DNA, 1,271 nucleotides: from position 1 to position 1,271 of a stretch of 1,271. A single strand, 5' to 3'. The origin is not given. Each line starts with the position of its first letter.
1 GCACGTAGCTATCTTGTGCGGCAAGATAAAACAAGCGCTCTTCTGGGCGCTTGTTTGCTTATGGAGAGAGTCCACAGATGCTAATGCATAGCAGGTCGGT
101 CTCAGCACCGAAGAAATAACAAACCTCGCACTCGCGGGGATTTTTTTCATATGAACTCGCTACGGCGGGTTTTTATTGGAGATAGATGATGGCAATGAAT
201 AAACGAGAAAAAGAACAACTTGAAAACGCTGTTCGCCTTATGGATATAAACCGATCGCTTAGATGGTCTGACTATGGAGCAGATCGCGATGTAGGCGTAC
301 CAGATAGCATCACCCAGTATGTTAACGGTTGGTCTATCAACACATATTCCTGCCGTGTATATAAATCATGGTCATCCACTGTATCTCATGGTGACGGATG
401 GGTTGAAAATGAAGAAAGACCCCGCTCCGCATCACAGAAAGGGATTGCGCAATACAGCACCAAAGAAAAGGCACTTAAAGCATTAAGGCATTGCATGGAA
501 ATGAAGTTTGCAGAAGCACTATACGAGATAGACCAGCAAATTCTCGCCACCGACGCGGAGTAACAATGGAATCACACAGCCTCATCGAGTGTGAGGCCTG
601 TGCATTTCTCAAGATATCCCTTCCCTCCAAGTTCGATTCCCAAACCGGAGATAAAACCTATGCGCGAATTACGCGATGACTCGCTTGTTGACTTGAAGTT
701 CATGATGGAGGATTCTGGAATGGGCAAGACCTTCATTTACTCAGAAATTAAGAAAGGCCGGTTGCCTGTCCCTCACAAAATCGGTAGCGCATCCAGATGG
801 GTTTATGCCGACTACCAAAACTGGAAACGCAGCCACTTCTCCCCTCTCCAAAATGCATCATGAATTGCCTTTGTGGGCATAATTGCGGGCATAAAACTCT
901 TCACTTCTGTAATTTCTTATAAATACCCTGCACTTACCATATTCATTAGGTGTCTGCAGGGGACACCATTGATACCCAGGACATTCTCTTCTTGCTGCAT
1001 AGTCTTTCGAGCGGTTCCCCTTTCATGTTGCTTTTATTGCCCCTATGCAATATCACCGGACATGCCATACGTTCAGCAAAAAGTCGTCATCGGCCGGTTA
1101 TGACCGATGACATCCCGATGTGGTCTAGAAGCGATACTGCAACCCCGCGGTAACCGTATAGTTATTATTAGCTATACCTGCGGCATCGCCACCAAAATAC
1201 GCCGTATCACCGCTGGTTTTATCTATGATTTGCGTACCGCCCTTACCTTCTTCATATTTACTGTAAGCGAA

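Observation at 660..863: TorI/AlpA-family excisionase homologue at the element's distal end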

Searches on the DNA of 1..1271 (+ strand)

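Call 6: search_dna_similar(query=window:1-1271:+, collection=ecoli_genomes, mode=near, max_rows=20)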
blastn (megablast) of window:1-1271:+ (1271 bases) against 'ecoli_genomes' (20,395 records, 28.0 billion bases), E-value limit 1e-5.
Records with a match: 2; places in all: 2; records where one place covers at least 80% of the query: 0.
Genomes with a match: 2 of 5426; with a place that covers at least 80% of the query: 0. Places per genome that has any: lowest 1, median 1, highest 1. On chromosomes: 2 places; on plasmids: 0.
Best place of each record, by identity: 90-95% 1; 80-90% 1.
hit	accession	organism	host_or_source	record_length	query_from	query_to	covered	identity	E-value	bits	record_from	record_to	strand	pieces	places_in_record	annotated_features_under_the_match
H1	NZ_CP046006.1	Escherichia coli strain 1919D3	swine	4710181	678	969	23%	91.5%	4e-108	401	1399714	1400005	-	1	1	none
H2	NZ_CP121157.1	Escherichia coli strain E89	bovine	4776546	548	619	6%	88.0%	2e-12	84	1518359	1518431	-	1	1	helix-turn-helix domain-containing protein | DUF550 domain-containing protein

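Call 7: search_dna_similar(query=window:1-1271:+, collection=phages, mode=distant, max_rows=20)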
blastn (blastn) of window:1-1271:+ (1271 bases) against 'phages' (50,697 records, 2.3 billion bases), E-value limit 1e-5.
Records with a match: 286; places in all: 292; records where one place covers at least 80% of the query: 0.
Best place of each record, by identity: >=99% 2; 95-99% 3; 90-95% 119; 80-90% 143; 60-80% 19.
By first word of the organism name: Escherichia 91; Salmonella 89; Stx2a-converting 38; Enterobacteria 29; Stx2-converting 12; Stx1a-converting 8; Stx 4; Shigella 2; Lederbergvirus 2; Enterobacter 2; and 6 more.
By host as written in the record: - 74; Escherichia coli 37; Salmonella sp. 16; Salmonella enterica 11; Salmonella enterica subsp. enterica serovar Typhimurium 8; Escherichia coli str. K-12 substr. MG1655 6; Salmonella enterica subsp. enterica 5; Salmonella enterica subsp. enterica serovar Anatum 4; and 93 more.
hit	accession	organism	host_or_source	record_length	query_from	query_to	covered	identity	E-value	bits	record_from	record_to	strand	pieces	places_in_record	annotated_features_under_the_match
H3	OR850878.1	Salmonella phage S.Kent 1-2-1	Salmonella enterica subsp. enterica ...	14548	1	731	58%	100.0%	0e+0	1319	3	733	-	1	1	record has no annotation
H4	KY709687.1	Salmonella phage 29485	Salmonella enterica subsp. enterica ...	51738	1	619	49%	96.6%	0e+0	1015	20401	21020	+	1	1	hypothetical protein (x2)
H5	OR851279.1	Salmonella phage S.Kent 1-2-1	Salmonella enterica subsp. enterica ...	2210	796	1271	37%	100.0%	0e+0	859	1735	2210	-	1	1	record has no annotation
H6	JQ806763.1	Salmonella phage vB_SemP_Emek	Salmonella serovar Haardt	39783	115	968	37%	97.3%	0e+0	795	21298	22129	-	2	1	hypothetical protein (x4)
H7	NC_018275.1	Salmonella phage vB_SemP_Emek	Salmonella serovar Haardt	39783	115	968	37%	97.3%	0e+0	795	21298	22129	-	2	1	hypothetical protein (x3) | ASCH domain-containing protein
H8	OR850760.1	Salmonella phage S.Inf 5-2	Salmonella enterica subsp. enterica ...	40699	556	968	32%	92.1%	2e-168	599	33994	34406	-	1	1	record has no annotation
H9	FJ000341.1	Salmonella phage g341c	Salmonella enterica subsp. enterica ...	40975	557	968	32%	89.6%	3e-154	552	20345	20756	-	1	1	19: Conserved hypothetical phage protein | 18: Conserved hypothetical phage protein | 20: Conserved hypothetical phage protein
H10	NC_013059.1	Salmonella phage g341c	Salmonella enterica subsp. enterica ...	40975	557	968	32%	89.6%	3e-154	552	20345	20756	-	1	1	19: hypothetical protein | 18: hypothetical protein | 20: hypothetical protein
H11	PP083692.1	Salmonella phage NM-3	Salmonella sp.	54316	557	968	32%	89.6%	3e-154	552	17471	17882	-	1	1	hypothetical protein (x2)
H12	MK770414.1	Salmonella phage SE16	sewage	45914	1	619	19%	93.3%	1e-71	358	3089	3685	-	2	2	hypothetical protein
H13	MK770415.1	Salmonella phage SF11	cattle feces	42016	1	619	19%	93.3%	1e-71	358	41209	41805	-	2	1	hypothetical protein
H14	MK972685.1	Salmonella phage SE10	Salmonella sp.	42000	1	619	19%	93.3%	1e-71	358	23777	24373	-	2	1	hypothetical protein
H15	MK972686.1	Salmonella phage SF3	Salmonella sp.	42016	1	619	19%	93.3%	1e-71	358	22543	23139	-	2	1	hypothetical protein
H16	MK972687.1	Salmonella phage SE1 (in:P22virus)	Salmonella sp.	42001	1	619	19%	93.3%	1e-71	358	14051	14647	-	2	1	hypothetical protein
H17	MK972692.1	Salmonella phage SE21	Salmonella sp.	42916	1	619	19%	93.3%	1e-71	358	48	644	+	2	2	hypothetical protein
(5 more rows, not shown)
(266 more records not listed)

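Call 8: get_annotated_region(hit=H7, flank=4000)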
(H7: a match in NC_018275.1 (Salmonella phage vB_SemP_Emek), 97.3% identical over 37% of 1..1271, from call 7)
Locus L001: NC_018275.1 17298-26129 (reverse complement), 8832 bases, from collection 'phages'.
description: Salmonella phage vB_SemP_Emek, complete genome.
organism: Salmonella phage vB_SemP_Emek (NCBI taxid 1168548)
taxonomy: Viruses; Duplodnaviria; Heunggongvirae; Uroviricota; Caudoviricetes; Lederbergvirus
host: Salmonella serovar Haardt; source: sewage; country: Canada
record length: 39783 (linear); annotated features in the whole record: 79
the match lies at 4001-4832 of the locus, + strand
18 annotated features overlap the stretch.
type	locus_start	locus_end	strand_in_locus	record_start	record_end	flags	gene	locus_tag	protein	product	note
CDS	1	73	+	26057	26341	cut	abc1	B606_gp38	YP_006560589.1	sigma-70 family RNA polymerase sigma factor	similar to NP_059595.1 Abc1 [Enterobacteria phage P22]; motifs: pfam08281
CDS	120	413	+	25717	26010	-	abc2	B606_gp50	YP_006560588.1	abc2 anti-RecBCD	similar to NP_059594.1 Abc2 [Enterobacteria phage P22]; motifs: pfam11043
CDS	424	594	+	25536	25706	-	-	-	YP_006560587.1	DUF2737 family protein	similar to YP_003090245.1 P22 gp33-like protein [Salmonella phage c341]; orf56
CDS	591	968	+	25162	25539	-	eae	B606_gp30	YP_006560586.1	Eae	similar to NP_720287.1 Eae [Enterobacteria phage ST64T]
CDS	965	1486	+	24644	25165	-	-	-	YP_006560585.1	ead/Ea22-like family protein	similar to NP_455504.1 hypothetical protein STY1025 [Salmonella enterica subsp. enterica serovar Typhi str. CT18]; ...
CDS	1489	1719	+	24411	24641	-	-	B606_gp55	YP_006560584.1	hypothetical protein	orf74C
CDS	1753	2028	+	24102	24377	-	-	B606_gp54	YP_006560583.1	hypothetical protein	orf91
CDS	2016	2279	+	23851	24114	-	-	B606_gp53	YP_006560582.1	hypothetical protein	similar to NP_720284.1 Orf-87 [Enterobacteria phage ST64T]; orf74B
CDS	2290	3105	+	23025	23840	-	eaa1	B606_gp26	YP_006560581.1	DUF550 domain-containing protein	similar to NP_720283.1 NP_720283.1 Eaa1 [Enterobacteria phage ST64T]; motifs: pfam04447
CDS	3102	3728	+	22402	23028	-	eaa2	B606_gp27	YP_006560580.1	Eaa2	similar to NP_720282.1 NP_720282.1 Eaa2 [Enterobacteria phage ST64T]; motifs: pfam04448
CDS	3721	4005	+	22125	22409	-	-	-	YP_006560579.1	ASCH domain-containing protein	similar to NP_049464.1 hypothetical protein 933Wp04 [Enterobacteria phage 933W]; orf94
CDS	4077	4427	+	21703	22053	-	-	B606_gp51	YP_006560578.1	hypothetical protein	similar to YP_002274213.1 hypothetical protein Stx2-1717_gp03 [Stx2-converting phage 1717]; orf116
CDS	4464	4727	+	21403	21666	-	-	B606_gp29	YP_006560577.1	hypothetical protein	similar to YP_003090236.1 hypothetical protein c341_gp19 [Salmonella phage c341]; motifs: COG3311; orf74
CDS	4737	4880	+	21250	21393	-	-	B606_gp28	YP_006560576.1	hypothetical protein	similar to YP_003090235.1 hypothetical protein c341_gp18 [Salmonella phage c341]; orf47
CDS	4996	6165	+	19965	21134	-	int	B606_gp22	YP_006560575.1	tyrosine-type recombinase/integrase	similar to YP_003090234.1 integrase [Salmonella phage c341]; motifs: cd00801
CDS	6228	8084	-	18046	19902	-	-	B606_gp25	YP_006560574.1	tail fiber protein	similar to N-terminus of NP_059644.1 tailspike protein [Enterobacteria phage P22]; motifs: pfam09008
CDS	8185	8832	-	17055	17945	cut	ant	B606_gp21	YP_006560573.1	KilA-N domain-containing protein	similar to C-terminus of NP_059643.1 Ant [Enterobacteria phage P22] (Defective?); motifs: COG3561, phage anti-repressor ...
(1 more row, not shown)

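Call 9: get_annotated_region(hit=H10, flank=4000)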
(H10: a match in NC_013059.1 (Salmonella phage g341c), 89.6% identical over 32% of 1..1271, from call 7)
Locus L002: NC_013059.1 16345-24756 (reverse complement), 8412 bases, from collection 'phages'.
description: Salmonella phage c341, complete genome.
organism: Salmonella phage g341c (NCBI taxid 590739)
taxonomy: Viruses; Duplodnaviria; Heunggongvirae; Uroviricota; Caudoviricetes; Lederbergvirus
host: Salmonella enterica subsp. enterica serovar Anatum; source: -; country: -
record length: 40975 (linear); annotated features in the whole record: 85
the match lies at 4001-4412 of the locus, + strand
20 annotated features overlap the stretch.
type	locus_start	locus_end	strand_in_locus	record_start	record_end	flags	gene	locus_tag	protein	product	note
CDS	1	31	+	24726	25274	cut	29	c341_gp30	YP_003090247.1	3'-5' exoribonuclease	similar to YP_215318.1 Endodeoxyribonuclease [Salmonella enterica subsp. enterica serovar and NP_700403.1 ...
CDS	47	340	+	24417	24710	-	28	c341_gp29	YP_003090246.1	abc2 anti-RecBCD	similar to NP_059594.1 Abc2 [Enterobacteria phage P22]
CDS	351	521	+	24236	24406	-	27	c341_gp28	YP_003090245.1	DUF2737 family protein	similar to YP_006366.1 ORF10 [Salmonella typhimurium bacteriophage ST104] and NP_059593.1 hypothetical protein P22gp33 ...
CDS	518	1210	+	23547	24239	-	26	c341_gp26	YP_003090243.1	HNH endonuclease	similar to NP_059592.1 EaE [Enterobacteria phage P22] and YP_189077.1 HNH endonuclease family protein [Staphylococcus ...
CDS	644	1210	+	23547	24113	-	26A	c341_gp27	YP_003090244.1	HNH endonuclease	similar to YP_358806.1 Gene info putative HNH endonuclease [Bacteriophage Lc-Nu]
CDS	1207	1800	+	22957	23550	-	25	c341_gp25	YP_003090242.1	ead/Ea22-like family protein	similar to YP_063723.1 hypothetical protein P22gp31 [Enterobacteria phage P22] (N-terminal) and YP_151620.1 ...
CDS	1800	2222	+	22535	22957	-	24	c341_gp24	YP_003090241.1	HNH endonuclease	similar to NP_861534.1 hypothetical protein PSLT094.1N [Salmonella typhimurium LT2] and ZP_00925223.1 COG0419: ATPase ...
CDS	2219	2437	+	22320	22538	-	23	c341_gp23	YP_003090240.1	released from the phage upon host infection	similar to NP_848254.1 acetyltransferase inhibitor protein epsilon15p46 [Enterobacteria phage epsilon15]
CDS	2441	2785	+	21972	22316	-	22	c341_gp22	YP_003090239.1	Truncated P22 EaA protein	similar to NP_059588.1 EaA [Enterobacteria phage P22]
CDS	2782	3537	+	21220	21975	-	21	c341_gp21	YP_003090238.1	hypothetical protein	similar to YP_151621.1 hypothetical protein SPA2428 [Salmonella enterica subsp. enterica A str. ATCC 9150]; also, to ...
regulatory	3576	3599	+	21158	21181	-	-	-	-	terminator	Rho-independent terminator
CDS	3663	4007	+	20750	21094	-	20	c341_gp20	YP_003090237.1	hypothetical protein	similar to NP_597889.1 hypothetical protein HK022p30 [Enterobacteria phage HK022]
CDS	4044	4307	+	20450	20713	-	19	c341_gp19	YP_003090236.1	hypothetical protein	similar to NP_112036.1 unknown [Bacteriophage HK620]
CDS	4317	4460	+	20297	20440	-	18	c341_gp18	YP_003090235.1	hypothetical protein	similar to NP_958193.1 gene 17 protein [Enterobacteria phage Sf6]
CDS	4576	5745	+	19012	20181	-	int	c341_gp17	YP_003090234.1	tyrosine-type recombinase/integrase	similar to NP_112034.1 integrase [Bacteriophage HK620]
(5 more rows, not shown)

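Call 22: get_annotated_region(hit=H5, flank=3000)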
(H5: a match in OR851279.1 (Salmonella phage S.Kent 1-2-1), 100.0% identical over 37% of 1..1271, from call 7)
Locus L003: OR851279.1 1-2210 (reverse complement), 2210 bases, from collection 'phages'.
description: UNVERIFIED_ORG: Salmonella phage S.Kent 1-2-1 clone NODE_407_length_2210_cov_3.361463 genomic sequence.
organism: Salmonella phage S.Kent 1-2-1 (NCBI taxid 3113840)
taxonomy: Viruses
host: Salmonella enterica subsp. enterica serovar Kentucky; source: wastewater; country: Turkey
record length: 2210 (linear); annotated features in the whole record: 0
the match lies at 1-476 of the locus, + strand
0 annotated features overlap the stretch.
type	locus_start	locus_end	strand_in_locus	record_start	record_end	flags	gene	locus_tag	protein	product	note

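Call 23: get_annotated_region(hit=H1, flank=6000)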
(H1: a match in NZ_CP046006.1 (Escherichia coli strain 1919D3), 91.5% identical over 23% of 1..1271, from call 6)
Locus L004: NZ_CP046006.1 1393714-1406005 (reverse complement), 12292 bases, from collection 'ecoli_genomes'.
description: Escherichia coli strain 1919D3 chromosome, complete genome
organism: Escherichia coli strain 1919D3 (NCBI taxid 562)
replicon: chromosome; assembly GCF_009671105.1
host: swine; source: feces; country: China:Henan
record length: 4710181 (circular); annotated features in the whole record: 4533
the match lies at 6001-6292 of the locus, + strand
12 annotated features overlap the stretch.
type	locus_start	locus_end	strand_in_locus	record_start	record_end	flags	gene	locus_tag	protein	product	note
CDS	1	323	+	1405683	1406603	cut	yfdH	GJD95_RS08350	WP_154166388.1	glycosyltransferase family 2 protein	-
CDS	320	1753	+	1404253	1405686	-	-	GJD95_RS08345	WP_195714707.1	glucosyltransferase domain-containing protein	-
CDS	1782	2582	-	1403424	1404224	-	-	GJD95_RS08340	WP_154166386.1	hypothetical protein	-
CDS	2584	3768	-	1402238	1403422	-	-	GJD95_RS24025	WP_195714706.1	endonuclease/exonuclease/phosphatase family protein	-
CDS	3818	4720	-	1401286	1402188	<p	-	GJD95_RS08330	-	host specificity factor TipJ family phage tail protein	incomplete; partial in the middle of a contig; missing N-terminus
CDS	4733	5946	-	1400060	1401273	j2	-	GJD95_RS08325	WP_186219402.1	IS3 family transposase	programmed frameshift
sequence_feature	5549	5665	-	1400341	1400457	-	-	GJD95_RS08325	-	-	AL1L pseudoknot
CDS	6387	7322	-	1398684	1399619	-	dsdC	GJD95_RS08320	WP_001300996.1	DNA-binding transcriptional regulator DsdC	-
CDS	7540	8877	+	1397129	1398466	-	dsdX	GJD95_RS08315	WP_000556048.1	D-serine transporter DsdX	-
CDS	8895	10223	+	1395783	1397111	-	dsdA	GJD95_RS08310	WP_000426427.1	D-serine ammonia-lyase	-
CDS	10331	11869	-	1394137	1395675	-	emrY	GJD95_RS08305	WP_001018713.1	multidrug efflux MFS transporter permease subunit EmrY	-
CDS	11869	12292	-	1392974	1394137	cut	emrK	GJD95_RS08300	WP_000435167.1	multidrug efflux MFS transporter periplasmic adaptor subunit EmrK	-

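Call 57: get_annotated_region(hit=H4, flank=2500)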
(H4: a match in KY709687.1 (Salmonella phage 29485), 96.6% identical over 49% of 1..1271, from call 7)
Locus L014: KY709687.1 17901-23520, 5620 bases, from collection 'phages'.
description: Salmonella phage 29485, complete genome.
organism: Salmonella phage 29485 (NCBI taxid 1970747)
taxonomy: Viruses; Duplodnaviria; Heunggongvirae; Uroviricota; Caudoviricetes
host: Salmonella enterica subsp. enterica serovar Rissen; source: -; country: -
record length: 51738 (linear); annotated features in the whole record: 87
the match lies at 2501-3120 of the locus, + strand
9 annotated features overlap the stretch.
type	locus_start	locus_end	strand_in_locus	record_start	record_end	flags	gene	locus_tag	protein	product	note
CDS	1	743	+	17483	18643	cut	-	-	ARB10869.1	EaD protein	-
CDS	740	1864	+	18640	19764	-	-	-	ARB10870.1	EaA protein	-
CDS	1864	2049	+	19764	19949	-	-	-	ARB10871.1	hypothetical protein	-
CDS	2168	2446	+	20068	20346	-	-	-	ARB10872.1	hypothetical protein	-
CDS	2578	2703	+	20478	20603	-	-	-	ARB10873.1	hypothetical protein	-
CDS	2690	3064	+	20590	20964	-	-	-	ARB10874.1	hypothetical protein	-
CDS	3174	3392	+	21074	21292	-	-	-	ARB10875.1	excisionase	excisionase # Lambda family excisionase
CDS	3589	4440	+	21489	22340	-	-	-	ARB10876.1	mobile element protein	-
CDS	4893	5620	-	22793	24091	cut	-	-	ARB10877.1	minor tail protein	-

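Call 58: get_annotated_region(hit=H2, flank=2500)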
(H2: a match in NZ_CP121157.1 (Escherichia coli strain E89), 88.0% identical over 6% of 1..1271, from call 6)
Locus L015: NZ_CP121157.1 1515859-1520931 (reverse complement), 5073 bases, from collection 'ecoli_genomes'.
description: Escherichia coli strain E89 chromosome, complete genome
organism: Escherichia coli strain E89 (NCBI taxid 562)
replicon: chromosome; assembly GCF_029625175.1
host: bovine; source: -; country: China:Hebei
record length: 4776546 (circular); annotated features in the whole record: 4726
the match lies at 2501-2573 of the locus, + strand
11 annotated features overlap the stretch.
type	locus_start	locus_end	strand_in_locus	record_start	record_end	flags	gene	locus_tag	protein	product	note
CDS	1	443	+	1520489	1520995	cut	ssb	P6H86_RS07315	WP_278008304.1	single-stranded DNA-binding protein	-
CDS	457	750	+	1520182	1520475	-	-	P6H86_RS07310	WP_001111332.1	phage anti-RecBCD protein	-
CDS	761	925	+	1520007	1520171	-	-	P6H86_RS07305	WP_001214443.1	DUF2737 family protein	-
CDS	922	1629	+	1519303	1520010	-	-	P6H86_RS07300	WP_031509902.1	ead/Ea22-like family protein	-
CDS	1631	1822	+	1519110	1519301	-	-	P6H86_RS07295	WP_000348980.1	hypothetical protein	-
CDS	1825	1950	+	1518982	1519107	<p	-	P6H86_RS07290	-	hypothetical protein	incomplete; partial in the middle of a contig; missing C-terminus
CDS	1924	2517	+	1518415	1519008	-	-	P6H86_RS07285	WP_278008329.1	DUF550 domain-containing protein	-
CDS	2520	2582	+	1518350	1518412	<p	-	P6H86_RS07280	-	helix-turn-helix domain-containing protein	incomplete; partial in the middle of a contig; missing C-terminus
CDS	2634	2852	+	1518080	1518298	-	-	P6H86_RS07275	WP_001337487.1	excisionase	-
CDS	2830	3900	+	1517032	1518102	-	-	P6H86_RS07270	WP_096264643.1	tyrosine-type recombinase/integrase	-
CDS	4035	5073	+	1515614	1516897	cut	ybhC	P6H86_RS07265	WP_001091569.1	putative acyl-CoA thioester hydrolase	-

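Call 60: search_dna_similar(query=window:560-625:+, collection=phages, mode=distant, max_rows=40, rows=spread, max_evalue=0.001)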
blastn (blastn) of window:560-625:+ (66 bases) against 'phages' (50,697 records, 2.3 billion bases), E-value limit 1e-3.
Records with a match: 128; places in all: 132; records where one place covers at least 80% of the query: 114.
Best place of each record, by identity: >=99% 1; 95-99% 8; 90-95% 2; 80-90% 110; 60-80% 7.
By first word of the organism name: Salmonella 86; Enterobacteria 16; Escherichia 16; Shigella 5; Lederbergvirus 2; Enterobacter 2; Stx1a-converting 1.
By host as written in the record: - 18; Salmonella sp. 16; Escherichia coli 12; Salmonella enterica 11; Salmonella enterica subsp. enterica serovar Typhimurium 8; Salmonella enterica subsp. enterica 5; Salmonella enterica subsp. enterica serovar Anatum 4; Salmonella typhimurium 4; and 38 more.
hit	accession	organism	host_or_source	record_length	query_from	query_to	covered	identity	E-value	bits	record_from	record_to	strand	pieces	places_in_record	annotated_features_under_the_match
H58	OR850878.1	Salmonella phage S.Kent 1-2-1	Salmonella enterica subsp. enterica ...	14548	1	66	100%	100.0%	5e-26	120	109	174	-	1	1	record has no annotation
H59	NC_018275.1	Salmonella phage vB_SemP_Emek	Salmonella serovar Haardt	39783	1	66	100%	88.4%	1e-15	86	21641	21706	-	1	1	hypothetical protein (x2)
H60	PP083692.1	Salmonella phage NM-3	Salmonella sp.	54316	2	65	97%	89.6%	1e-15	87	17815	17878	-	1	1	hypothetical protein (x2)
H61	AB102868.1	Enterobacteria phage ST104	Salmonella typhimurium DT104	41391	1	60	91%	88.9%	2e-13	80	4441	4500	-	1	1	xis: Xis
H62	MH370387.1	Salmonella phage S149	Salmonella enterica serotype ...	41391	1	60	91%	88.9%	2e-13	80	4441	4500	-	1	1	excisionase | formate dehydrogenase N alpha subunit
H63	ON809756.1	Salmonella phage Salfasec13b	Salmonella enterica subsp. enterica ...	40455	1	60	91%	88.9%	2e-13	80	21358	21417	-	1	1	hypothetical protein | dehydrogenase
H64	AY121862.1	Salmonella phage P22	-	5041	1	60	91%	88.5%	2e-11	73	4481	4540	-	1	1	section D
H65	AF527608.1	Salmonella phage P22-pbi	Salmonella enteria serovar typhimurium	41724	1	60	91%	88.5%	2e-11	73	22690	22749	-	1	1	xis: Xis protein | eaC: EaC protein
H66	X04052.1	Salmonella phage P22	-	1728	1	60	91%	88.5%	2e-11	73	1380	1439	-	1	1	unnamed protein product; xis-polypeptide (aa 1-116) | ribosome_binding_site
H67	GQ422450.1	Enterobacteria phage UAB_Phi20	Salmonella enterica subsp. enterica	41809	1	60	91%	88.5%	2e-11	73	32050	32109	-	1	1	xis: excisionase | eaC: EaC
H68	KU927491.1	Salmonella phage 146851_sal5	Salmonella enterica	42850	1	60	91%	88.5%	2e-11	73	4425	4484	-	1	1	hypothetical protein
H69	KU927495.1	Salmonella phage 103203_sal4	Salmonella enterica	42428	1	60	91%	88.5%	2e-11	73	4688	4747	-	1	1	hypothetical protein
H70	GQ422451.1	Enterobacteria phage Phi75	Salmonella enterica subsp. enterica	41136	1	60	91%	88.5%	2e-11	73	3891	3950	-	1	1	xis: Xis | eaC: EaC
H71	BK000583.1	Salmonella phage P22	Salmonella enterica subsp. enterica ...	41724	1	60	91%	88.5%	2e-11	73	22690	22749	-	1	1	xis: excision protein | eaC: EaC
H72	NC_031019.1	Enterobacteria phage UAB_Phi20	Salmonella enterica subsp. enterica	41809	1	60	91%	88.5%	2e-11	73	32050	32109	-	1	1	xis: excisionase | eaC: EaC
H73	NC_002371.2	Salmonella phage P22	Salmonella enterica subsp. enterica ...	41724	1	60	91%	88.5%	2e-11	73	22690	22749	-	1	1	xis: excisionase | eaC: EaC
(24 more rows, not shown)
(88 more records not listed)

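Call 61: get_annotated_region(hit=H73, flank=1800)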
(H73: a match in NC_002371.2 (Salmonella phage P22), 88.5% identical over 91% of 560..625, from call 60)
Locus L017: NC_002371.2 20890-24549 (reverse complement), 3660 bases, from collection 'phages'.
description: Salmonella phage P22, complete genome.
organism: Salmonella phage P22 (NCBI taxid 2908168)
taxonomy: Viruses; Duplodnaviria; Heunggongvirae; Uroviricota; Caudoviricetes; Lederbergvirus; Lederbergvirus P22
host: Salmonella enterica subsp. enterica serovar Typhimurium; source: -; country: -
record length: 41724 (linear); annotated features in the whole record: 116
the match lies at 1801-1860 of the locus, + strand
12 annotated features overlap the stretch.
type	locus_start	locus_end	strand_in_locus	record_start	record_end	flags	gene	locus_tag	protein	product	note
CDS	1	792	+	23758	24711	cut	eaA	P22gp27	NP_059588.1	EaA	-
CDS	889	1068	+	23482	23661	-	eaG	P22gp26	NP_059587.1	EaG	-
misc_RNA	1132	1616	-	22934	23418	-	aI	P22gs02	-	aI RNA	-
regulatory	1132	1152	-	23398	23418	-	aI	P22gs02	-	terminator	-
CDS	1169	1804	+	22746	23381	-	eaC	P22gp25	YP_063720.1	EaC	-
protein_bind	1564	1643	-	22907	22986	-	aI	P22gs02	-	C1 protein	putative activation of aI promoter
regulatory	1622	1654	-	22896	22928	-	aI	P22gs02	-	promoter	may be activated by P22 C1 protein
CDS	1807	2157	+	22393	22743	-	xis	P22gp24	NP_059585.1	excisionase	-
CDS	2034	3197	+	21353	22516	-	int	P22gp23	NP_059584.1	integrase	-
misc_feature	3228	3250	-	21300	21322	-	-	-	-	-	attachment site (attP) core for prophage integration into host chromosome; other site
regulatory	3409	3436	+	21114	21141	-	gtrA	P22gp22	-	promoter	used by gtrA, gtrB, and gtrC genes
CDS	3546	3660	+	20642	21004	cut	gtrA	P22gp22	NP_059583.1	GtrA-like O-antigen conversion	similar to glucosyl undecaprenyl phosphate flipases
